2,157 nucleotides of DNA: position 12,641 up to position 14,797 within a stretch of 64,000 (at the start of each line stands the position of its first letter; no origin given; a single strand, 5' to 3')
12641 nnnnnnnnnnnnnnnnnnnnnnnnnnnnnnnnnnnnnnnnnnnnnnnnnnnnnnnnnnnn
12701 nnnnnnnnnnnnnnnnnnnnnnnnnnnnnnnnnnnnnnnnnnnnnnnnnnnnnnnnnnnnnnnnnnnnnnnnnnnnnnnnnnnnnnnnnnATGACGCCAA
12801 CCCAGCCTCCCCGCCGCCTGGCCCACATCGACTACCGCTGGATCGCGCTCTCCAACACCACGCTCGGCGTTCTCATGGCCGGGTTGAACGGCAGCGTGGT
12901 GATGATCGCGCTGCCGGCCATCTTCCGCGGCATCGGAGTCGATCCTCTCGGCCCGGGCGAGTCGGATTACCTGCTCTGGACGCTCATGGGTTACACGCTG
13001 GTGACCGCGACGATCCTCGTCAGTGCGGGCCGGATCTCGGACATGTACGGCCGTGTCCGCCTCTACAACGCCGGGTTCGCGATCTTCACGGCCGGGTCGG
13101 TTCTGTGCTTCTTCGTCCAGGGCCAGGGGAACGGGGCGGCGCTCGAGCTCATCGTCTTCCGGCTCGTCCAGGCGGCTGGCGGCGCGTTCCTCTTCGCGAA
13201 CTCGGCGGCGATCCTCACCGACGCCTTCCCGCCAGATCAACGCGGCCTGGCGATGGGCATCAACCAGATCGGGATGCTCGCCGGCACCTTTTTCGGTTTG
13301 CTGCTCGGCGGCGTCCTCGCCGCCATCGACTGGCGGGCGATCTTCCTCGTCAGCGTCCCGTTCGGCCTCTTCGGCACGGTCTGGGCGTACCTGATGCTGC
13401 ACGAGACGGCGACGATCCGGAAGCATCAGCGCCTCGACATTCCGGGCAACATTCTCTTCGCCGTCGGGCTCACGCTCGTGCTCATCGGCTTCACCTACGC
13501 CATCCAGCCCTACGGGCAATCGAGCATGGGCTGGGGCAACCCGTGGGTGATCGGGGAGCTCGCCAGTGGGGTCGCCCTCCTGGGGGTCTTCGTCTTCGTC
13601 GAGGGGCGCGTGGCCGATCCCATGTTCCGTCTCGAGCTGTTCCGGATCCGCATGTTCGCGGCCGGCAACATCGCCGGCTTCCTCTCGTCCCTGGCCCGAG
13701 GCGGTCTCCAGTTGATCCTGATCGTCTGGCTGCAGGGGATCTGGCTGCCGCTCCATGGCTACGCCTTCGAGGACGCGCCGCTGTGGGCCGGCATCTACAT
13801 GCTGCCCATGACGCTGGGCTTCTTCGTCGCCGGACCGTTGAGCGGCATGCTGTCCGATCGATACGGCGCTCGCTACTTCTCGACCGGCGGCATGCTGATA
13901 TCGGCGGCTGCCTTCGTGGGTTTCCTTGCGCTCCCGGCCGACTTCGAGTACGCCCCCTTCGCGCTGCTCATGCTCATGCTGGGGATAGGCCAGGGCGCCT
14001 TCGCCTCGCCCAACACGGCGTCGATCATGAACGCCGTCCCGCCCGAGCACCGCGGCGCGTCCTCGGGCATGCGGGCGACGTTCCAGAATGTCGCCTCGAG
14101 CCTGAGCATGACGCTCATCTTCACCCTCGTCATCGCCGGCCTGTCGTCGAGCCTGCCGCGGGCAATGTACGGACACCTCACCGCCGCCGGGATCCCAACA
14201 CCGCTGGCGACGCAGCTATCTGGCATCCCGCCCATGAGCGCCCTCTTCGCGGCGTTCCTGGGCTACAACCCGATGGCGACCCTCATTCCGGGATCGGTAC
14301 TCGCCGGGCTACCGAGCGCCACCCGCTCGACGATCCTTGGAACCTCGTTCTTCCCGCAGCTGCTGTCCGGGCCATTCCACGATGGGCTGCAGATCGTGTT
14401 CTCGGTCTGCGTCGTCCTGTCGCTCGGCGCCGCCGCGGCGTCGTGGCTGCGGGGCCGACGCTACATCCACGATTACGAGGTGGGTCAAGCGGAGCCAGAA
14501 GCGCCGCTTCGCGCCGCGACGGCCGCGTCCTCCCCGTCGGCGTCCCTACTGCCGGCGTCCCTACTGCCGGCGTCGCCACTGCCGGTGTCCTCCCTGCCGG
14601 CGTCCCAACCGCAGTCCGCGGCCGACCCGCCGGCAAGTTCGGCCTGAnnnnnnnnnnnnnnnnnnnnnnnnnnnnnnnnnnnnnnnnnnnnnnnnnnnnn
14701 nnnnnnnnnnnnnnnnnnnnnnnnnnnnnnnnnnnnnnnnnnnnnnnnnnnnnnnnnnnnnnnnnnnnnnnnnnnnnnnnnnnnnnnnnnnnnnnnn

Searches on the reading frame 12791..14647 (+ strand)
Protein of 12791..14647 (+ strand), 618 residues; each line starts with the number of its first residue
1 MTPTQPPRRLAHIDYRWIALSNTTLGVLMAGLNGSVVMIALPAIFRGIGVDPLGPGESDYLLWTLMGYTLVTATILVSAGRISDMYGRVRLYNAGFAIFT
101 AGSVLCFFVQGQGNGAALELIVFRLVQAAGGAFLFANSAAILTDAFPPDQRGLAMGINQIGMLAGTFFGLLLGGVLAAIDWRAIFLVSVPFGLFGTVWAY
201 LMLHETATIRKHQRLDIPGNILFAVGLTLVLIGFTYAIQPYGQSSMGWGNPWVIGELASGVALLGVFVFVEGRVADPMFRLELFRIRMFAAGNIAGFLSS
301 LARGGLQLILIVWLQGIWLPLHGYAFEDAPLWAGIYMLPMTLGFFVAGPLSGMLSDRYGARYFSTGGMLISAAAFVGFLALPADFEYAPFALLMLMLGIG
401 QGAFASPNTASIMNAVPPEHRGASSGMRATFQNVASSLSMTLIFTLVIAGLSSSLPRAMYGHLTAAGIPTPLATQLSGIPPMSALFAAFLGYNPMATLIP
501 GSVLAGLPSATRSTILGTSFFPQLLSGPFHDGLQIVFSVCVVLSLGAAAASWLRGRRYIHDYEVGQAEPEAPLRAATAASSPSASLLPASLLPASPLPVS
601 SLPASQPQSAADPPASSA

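Call 63: search_protein_families(library=pfam, proteins=[window:12791-14647:+], max_evalue=0.00001)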
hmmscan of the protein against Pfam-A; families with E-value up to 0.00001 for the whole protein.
window:12791-14647:+ (618 aa): 2 families
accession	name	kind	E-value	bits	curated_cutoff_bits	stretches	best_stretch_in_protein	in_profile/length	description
PF07690.21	MFS_1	-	9.3e-40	137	33.4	2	24-300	2-285/347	Major Facilitator Superfamily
PF00083.30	Sugar_tr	-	2.3e-06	27.2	22.3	0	66-202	53-190/452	Sugar (and other) transporter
